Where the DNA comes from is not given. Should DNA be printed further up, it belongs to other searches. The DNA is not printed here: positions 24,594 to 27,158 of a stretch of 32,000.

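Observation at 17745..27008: Cluster of three paralogous secreted triple-LamG proteins with an embedded REC-PAS regulator: candidate surface-interaction system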

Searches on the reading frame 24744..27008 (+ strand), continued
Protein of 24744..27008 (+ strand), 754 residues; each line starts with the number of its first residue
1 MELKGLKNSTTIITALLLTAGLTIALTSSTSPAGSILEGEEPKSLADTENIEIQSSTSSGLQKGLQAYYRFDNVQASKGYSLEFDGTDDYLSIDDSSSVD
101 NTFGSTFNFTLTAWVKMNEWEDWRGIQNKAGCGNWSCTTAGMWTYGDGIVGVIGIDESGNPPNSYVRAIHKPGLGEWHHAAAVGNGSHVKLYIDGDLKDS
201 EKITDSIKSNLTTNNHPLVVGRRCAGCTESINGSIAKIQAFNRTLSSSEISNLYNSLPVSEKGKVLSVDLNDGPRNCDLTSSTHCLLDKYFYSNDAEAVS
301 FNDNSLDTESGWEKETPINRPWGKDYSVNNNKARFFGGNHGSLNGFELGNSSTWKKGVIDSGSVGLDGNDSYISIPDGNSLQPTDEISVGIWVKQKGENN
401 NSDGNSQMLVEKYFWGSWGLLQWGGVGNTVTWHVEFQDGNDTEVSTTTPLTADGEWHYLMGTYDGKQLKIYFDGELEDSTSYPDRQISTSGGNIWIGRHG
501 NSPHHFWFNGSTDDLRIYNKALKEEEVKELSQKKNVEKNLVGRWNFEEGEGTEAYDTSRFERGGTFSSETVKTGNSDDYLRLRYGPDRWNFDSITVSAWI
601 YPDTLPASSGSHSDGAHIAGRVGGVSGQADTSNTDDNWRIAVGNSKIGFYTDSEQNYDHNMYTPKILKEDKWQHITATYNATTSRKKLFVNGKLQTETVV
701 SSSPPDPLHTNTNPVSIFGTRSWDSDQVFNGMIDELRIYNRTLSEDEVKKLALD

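Call 20: find_related_loci(query=A2, collection=metagenome_contigs, flank=10000)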
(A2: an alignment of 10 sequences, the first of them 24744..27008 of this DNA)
Query A2 (754 aa) in metagenome_contigs; peptide patterns used: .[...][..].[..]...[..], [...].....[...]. (x = any residue, [..] = any of these).
229 stretches matched a pattern; 71 encode a relative of the query (tblastn E <= 1e-3); 63 distinct loci.
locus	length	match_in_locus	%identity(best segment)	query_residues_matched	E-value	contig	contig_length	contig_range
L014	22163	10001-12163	31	3-753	5e-86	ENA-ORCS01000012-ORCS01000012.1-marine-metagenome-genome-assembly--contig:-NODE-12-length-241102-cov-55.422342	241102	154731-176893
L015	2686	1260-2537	33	1-549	3e-50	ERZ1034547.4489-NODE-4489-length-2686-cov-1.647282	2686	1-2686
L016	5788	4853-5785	33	61-754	4e-45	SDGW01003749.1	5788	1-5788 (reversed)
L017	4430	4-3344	28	3-751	2e-28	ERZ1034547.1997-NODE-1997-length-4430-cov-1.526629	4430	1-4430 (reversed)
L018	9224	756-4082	25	77-570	3e-20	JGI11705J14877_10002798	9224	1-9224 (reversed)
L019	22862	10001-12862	25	59-750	5e-20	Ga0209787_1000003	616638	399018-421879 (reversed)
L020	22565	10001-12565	23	62-754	9e-19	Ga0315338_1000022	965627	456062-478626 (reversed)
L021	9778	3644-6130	24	73-750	2e-18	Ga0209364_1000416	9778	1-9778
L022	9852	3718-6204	24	73-750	2e-18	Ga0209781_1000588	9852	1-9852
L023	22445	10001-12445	23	60-754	3e-18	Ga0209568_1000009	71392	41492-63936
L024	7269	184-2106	27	48-751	9e-18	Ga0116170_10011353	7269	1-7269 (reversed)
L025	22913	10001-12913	25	49-750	1e-17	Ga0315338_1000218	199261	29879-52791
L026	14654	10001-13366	23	79-753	2e-16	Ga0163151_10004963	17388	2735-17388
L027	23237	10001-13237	22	59-754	3e-18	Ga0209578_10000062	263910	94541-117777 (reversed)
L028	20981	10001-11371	25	48-752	8e-16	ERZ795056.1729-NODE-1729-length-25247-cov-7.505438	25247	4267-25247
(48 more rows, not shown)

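Call 23: search_protein_families(library=pfam, proteins=[L014:9998-12145:+, L014:12153-15911:-, L014:9079-9879:+, L014:7849-8871:-, L014:16889-17542:+, L014:19468-20352:+, L014:6524-7255:-, L014:1136-2368:+], max_evalue=0.001)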
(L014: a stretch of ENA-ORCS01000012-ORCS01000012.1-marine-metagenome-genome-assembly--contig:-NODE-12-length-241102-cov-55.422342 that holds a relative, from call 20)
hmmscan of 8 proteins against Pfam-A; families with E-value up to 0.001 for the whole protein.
L014:9998-12145:+ (715 aa): 3 families
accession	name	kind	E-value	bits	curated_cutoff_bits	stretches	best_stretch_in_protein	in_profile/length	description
PF13385.13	Laminin_G_3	-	2.3e-70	236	27.6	3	552-710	3-151/151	Concanavalin A-like lectin/glucanases superfamily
PF00354.24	Pentaxin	-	8.2e-09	35.9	25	0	432-515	84-175/194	Pentaxin family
PF02973.23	Sialidase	-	2.2e-08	34.3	26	0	635-711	106-183/189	Sialidase, N-terminal domain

L014:12153-15911:- (1252 aa): 3 families
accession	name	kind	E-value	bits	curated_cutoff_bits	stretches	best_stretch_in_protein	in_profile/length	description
PF25199.1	nSTAND_NTPase5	-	4.1e-09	36.9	34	1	204-303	38-138/145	Novel STAND NTPase 5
PF20720.3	nSTAND3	-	6.9e-06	26.3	27.2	1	206-336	16-151/155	Novel STAND NTPase 3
PF13191.12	AAA_16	-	0.00074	20.5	32.6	1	188-231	1-45/167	AAA ATPase domain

L014:9079-9879:+ (266 aa): 14 families
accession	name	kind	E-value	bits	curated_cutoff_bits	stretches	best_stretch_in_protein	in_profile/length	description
PF13191.12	AAA_16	-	2.3e-17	64.4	32.6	1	27-166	2-165/167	AAA ATPase domain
PF13401.12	AAA_22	-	4.6e-17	63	27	1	48-168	3-121/130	AAA domain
PF22703.2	Cdc6_lid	-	1.1e-15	57.7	27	1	203-264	2-63/68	Cdc6 AAA+ ATPase-type lid domain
PF01637.24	ATPase_2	-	4.7e-09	36.8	33.2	1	30-154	4-137/225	ATPase domain predominantly from Archaea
PF24883.2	NPHP3_N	-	1.9e-07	31.9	24.8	1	48-116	20-91/164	Nephrocystin 3, N-terminal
PF05621.17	TniB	-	2.4e-06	27.6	22.4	1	45-186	30-179/189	Bacterial TniB protein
PF00004.35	AAA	-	4.4e-06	27.6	21.2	1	53-171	1-110/131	ATPase family associated with various cellular activities (AAA)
PF07693.20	KAP_NTPase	-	5.9e-06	26.2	20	1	34-103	5-74/293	KAP family P-loop domain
PF25201.1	nSTAND6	-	2.5e-05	24.8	27.7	1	29-123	3-94/148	Novel STAND NTPase 6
PF25199.1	nSTAND_NTPase5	-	9e-05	22.8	34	1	35-151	26-118/145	Novel STAND NTPase 5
PF07728.20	AAA_5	-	0.00011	22.7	22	1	52-155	1-89/139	AAA domain (dynein-related subfamily)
PF13245.12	AAA_19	-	0.00032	21.3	25.1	1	50-100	11-61/134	AAA domain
PF00931.28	NB-ARC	-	0.00053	19.8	23.5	1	33-133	4-104/248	NB-ARC domain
PF13173.12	AAA_14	-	0.00078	19.9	27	0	52-142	4-74/129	AAA domain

L014:7849-8871:- (340 aa): 9 families
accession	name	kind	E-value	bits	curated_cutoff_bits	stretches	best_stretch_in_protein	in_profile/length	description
PF09079.17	Cdc6_C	-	5.2e-14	52.4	25.1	1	258-337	5-86/96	CDC6, C terminal winged helix domain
PF13401.12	AAA_22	-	1.5e-12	48.4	27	1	41-152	6-122/130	AAA domain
PF13191.12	AAA_16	-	1.3e-08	36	32.6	1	23-145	5-162/167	AAA ATPase domain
PF01695.23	IstB_IS21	-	6.8e-07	29.5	24.1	1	27-155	77-194/238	IstB-like ATP binding protein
PF00931.28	NB-ARC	-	2.3e-06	27.5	23.5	1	27-122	6-109/248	NB-ARC domain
PF13173.12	AAA_14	-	5.3e-06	26.9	27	1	42-165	4-110/129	AAA domain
PF00004.35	AAA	-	1.3e-05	26.1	21.2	1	44-163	2-119/131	ATPase family associated with various cellular activities (AAA)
PF07728.20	AAA_5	-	6.9e-05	23.3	22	1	42-123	1-76/139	AAA domain (dynein-related subfamily)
PF24389.1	ORC-CDC6-like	-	0.00085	18.6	27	0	40-56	32-48/571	ORC-CDC6-like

L014:16889-17542:+ (217 aa): 0 families

L014:19468-20352:+ (294 aa): 0 families

L014:6524-7255:- (243 aa): 0 families

L014:1136-2368:+ (410 aa): 2 families
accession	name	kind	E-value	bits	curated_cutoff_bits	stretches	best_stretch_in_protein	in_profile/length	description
PF00589.27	Phage_integrase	-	2.4e-09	37.6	27.1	1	134-328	3-169/172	Phage integrase family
PF13240.11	Zn_Ribbon_1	-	0.00075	19.7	25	1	354-375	2-23/23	zinc-ribbon domain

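Call 58: predict_structure(alignment_id=A6)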
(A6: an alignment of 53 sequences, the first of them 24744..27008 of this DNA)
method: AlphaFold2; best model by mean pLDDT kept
length: 754 residues; sequences in the alignment: 53
mean_pLDDT: 79.8   pTM: 0.67
mean pLDDT of the five models: 79.8, 77.3, 76.2, 74.5, 74.0
residues with pLDDT >= 90: 252; 70-90: 325; 50-70: 134; < 50: 43
segments of 3 or more residues with pLDDT < 50: 1-6, 27-48, 564-566, 625-631
pLDDT, mean of each block of 10 residues (from residue 1): 44 73 55 39 40 59 84 62 93 89 79 93 87 66 89 68 78 88 93 93 86 84 89 93 90 74 86 81 81 89 78 70 72 76 76 79 86 89 94 85 81 87 85 94 93 93 97 98 91 90 82 94 97 87 74 74 53 74 65 89 75 73 52 66 85 62 84 93 92 93 59 69 70 88 93 83
secondary structure, 60 per line:
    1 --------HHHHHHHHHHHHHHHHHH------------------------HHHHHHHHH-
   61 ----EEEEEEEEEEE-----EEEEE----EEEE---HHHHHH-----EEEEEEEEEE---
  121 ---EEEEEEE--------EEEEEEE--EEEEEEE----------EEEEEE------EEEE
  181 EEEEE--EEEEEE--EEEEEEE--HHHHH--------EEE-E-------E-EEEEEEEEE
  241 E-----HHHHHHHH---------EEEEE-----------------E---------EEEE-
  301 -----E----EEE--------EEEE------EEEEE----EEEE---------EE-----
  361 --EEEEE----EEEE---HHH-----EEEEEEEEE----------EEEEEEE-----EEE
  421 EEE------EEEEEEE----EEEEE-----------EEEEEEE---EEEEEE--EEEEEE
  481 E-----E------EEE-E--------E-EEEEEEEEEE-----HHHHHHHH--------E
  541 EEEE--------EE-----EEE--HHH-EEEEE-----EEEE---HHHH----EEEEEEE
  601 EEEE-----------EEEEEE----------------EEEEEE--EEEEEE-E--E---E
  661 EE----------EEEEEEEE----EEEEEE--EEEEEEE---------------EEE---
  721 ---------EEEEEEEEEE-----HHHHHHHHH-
elements in order (helices of 4 or more, strands of 3 or more residues): H9-26 H51-59 E65-75 E81-85 E90-93 H97-102 E108-117 E124-130 E139-145 E148-154 E165-170 E177-185 E188-193 E196-202 H205-209 E218-220 E232-241 H247-254 E264-268 E296-299 E311-313 E322-325 E332-336 E341-344 E363-367 E372-375 E387-395 E406-412 E418-423 E430-436 E441-445 E457-463 E467-472 E475-481 E494-496 E509-518 H524-531 E540-544 E560-562 E569-573 E579-582 H586-589 E594-604 E616-621 E638-643 E646-651 E660-662 E673-680 E685-690 E693-699 E715-717 E730-739 H745-753

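Call 60: fold_search(model_id=the predicted structure, library=pdb)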
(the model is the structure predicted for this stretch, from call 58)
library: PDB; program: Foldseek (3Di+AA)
matches with E <= 10: 1834; with E <= 0.001: 476
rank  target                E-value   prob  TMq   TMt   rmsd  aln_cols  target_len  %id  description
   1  3qcw_A                3.5e-17  1.00  0.19  0.15  27.2       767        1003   10  Structure of neurexin 1 alpha (domains LNS1-LNS6), no splice inserts (released 2011-06-15)
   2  3poy_A                3.8e-16  1.00  0.19  0.15  26.9       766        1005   11  Crystal Structure of the alpha-Neurexin-1 ectodomain, LNS 2-6 (released 2011-06-08)
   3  3r05_A                1.1e-15  1.00  0.19  0.14  24.7       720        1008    9  Structure of neurexin 1 alpha (domains LNS1-LNS6), with splice insert SS3 (released 2011-06-15)
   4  5xau_A                1.7e-15  1.00  0.18  0.22  20.8       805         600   11  Crystal structure of integrin binding fragment of laminin-511 (released 2017-09-20)
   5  5xau_D                2.0e-14  1.00  0.17  0.20  20.7       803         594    9  Crystal structure of integrin binding fragment of laminin-511 (released 2017-09-20)
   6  5mc9_A                3.0e-14  1.00  0.19  0.23  20.8       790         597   10  Crystal structure of the heterotrimeric integrin-binding region of laminin-111 (released 2017-02-08)
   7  7cec_C                3.6e-14  1.00  0.18  0.23  20.6       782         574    9  Structure of alpha6beta1 integrin in complex with laminin-511 (released 2021-06-23)
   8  5ik4                  1.2e-13  1.00  0.17  0.31  16.7       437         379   13  Laminin A2LG45 C-form, Apo. (released 2016-08-10)
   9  1dyk                  2.4e-13  1.00  0.17  0.33  16.6       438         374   13  Laminin alpha 2 chain LG4-5 domain pair (released 2001-02-04)
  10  2jd4_A                3.3e-13  1.00  0.17  0.33  19.0       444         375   13  Mouse laminin alpha1 chain, domains LG4-5 (released 2007-02-27)
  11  5ik7_B                4.6e-13  1.00  0.17  0.31  16.7       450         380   14  Laminin A2LG45 I-form, Apo. (released 2016-08-10)
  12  1okq                  5.3e-13  1.00  0.17  0.33  16.2       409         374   13  LAMININ ALPHA 2 CHAIN LG4-5 DOMAIN PAIR, CA1 SITE MUTANT (released 2003-09-11)
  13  6cw1_A                5.9e-13  1.00  0.18  0.33  16.9       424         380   12  Crystal structure of Neurexin-1 alpha ectodomain fragment, L2-L3 (released 2018-09-19)
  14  6cw1_B                7.7e-13  1.00  0.18  0.33  16.9       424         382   12  Crystal structure of Neurexin-1 alpha ectodomain fragment, L2-L3 (released 2018-09-19)
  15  6hox                  8.5e-13  1.00  0.22  0.38  20.8       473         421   14  Crystal structure of the binding domain of Paraclostridial Mosquitocidal Protein 1 (released 2019-07-10)
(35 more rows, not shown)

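Call 61: search_protein_families(library=pfam, proteins=[P0001, P0002, P0003, P0004, P0005, P0006, P0007, L001:438-3398:-, L001:10081-13716:+], max_evalue=0.0001)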
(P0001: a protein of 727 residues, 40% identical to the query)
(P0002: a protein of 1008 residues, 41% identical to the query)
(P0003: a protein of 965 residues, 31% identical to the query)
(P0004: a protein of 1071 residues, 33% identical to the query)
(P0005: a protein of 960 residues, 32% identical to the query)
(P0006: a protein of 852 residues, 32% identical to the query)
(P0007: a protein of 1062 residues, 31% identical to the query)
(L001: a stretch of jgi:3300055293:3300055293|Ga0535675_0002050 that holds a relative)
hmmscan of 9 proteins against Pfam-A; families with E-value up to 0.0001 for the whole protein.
P0001 (727 aa): 3 families
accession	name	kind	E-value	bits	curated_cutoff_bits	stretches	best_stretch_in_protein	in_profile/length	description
PF13385.13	Laminin_G_3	-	2.1e-61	206.9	27.6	3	86-252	1-151/151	Concanavalin A-like lectin/glucanases superfamily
PF02973.23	Sialidase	-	8e-06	25.9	26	0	653-722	107-182/189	Sialidase, N-terminal domain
PF02210.31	Laminin_G_2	-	1.7e-05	25.7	22.9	0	440-511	41-123/126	Laminin G domain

P0002 (1008 aa): 2 families
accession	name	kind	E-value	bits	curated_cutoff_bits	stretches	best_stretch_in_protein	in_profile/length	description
PF13385.13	Laminin_G_3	-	4.1e-44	150.8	27.6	3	88-254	1-151/151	Concanavalin A-like lectin/glucanases superfamily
PF02973.23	Sialidase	-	8.5e-07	29.1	26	0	945-1003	112-182/189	Sialidase, N-terminal domain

P0003 (965 aa): 7 families
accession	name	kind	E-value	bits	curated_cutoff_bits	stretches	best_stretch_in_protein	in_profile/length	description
PF13385.13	Laminin_G_3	-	2.5e-67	226.2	27.6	3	350-502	1-151/151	Concanavalin A-like lectin/glucanases superfamily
PF21722.4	Gly_rich_2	-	6.3e-21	75.9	24.3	1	599-857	1-225/226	Glycine-rich domain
PF02210.31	Laminin_G_2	-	6.9e-11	43.1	22.9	1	399-488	22-120/126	Laminin G domain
PF07953.20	Toxin_R_bind_N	-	1.2e-10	41.9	23.8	0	341-495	24-190/191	Clostridium neurotoxin, N-terminal receptor binding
PF06439.18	3keto-disac_hyd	-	4.1e-06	27.4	26.8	0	391-464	79-157/187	3-keto-disaccharide hydrolase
PF00054.30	Laminin_G_1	-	4.6e-06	27.3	24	0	385-466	7-87/131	Laminin G domain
PF22925.3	TS_C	-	1.7e-05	24.9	27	0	145-233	111-201/202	Trans-sialidase, C-terminal domain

P0004 (1071 aa): 4 families
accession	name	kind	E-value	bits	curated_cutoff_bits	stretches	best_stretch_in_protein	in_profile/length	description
PF13385.13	Laminin_G_3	-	4.5e-78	261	27.6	3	910-1065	1-150/151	Concanavalin A-like lectin/glucanases superfamily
PF22925.3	TS_C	-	3.9e-07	30.3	27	0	501-596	104-200/202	Trans-sialidase, C-terminal domain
PF02210.31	Laminin_G_2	-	2.6e-06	28.4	22.9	0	505-590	27-123/126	Laminin G domain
PF00354.24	Pentaxin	-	2.4e-05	24.5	25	0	492-610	50-173/194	Pentaxin family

P0005 (960 aa): 6 families
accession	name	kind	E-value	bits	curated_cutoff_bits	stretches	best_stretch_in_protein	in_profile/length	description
PF13385.13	Laminin_G_3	-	1.1e-56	191.6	27.6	3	372-514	5-150/151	Concanavalin A-like lectin/glucanases superfamily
PF01410.23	COLFI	-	1.6e-06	28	26.2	1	583-636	16-69/233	Fibrillar collagen C-terminal domain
PF02973.23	Sialidase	-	1.7e-06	28.1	26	0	418-516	69-183/189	Sialidase, N-terminal domain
PF02210.31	Laminin_G_2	-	2.2e-06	28.6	22.9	1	122-241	2-123/126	Laminin G domain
PF00054.30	Laminin_G_1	-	4.6e-05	24.1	24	0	121-245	1-129/131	Laminin G domain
PF00354.24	Pentaxin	-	5.6e-05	23.4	25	0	166-261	77-173/194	Pentaxin family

P0006 (852 aa): 3 families
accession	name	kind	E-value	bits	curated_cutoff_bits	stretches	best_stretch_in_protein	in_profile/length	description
PF13385.13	Laminin_G_3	-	9.7e-50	169.1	27.6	2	362-500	1-150/151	Concanavalin A-like lectin/glucanases superfamily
PF02210.31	Laminin_G_2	-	1.3e-09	39.1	22.9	1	405-490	22-123/126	Laminin G domain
PF00054.30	Laminin_G_1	-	3.7e-05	24.4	24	0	405-456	23-76/131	Laminin G domain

P0007 (1062 aa): 2 families
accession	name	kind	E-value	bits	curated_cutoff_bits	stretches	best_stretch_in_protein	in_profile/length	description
PF13385.13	Laminin_G_3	-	4.3e-50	170.2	27.6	2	88-247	1-149/151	Concanavalin A-like lectin/glucanases superfamily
PF17517.7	IgGFc_binding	-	8.6e-10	38.8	25.6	1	780-941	12-192/297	IgGFc binding protein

L001:438-3398:- (986 aa): 4 families
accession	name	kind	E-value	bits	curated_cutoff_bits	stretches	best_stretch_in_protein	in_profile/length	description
PF13385.13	Laminin_G_3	-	4.4e-44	150.7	27.6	3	91-245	2-151/151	Concanavalin A-like lectin/glucanases superfamily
PF13517.12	FG-GAP_3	-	4.2e-15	56.5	26.9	1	723-782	1-61/61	FG-GAP-like repeat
PF01839.29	FG-GAP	-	1.8e-10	40.9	22.1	0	767-793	5-37/37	FG-GAP repeat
PF00354.24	Pentaxin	-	3.2e-09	37.2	25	1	94-254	12-173/194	Pentaxin family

L001:10081-13716:+ (1211 aa): 4 families
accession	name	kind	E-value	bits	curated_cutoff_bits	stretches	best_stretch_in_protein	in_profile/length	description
PF13385.13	Laminin_G_3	-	3.2e-62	209.6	27.6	3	360-511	2-150/151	Concanavalin A-like lectin/glucanases superfamily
PF02973.23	Sialidase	-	1.6e-07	31.4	26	0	444-513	109-183/189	Sialidase, N-terminal domain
PF02210.31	Laminin_G_2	-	7.6e-06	26.9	22.9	0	138-215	20-99/126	Laminin G domain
PF00354.24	Pentaxin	-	7.1e-05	23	25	0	415-525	63-177/194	Pentaxin family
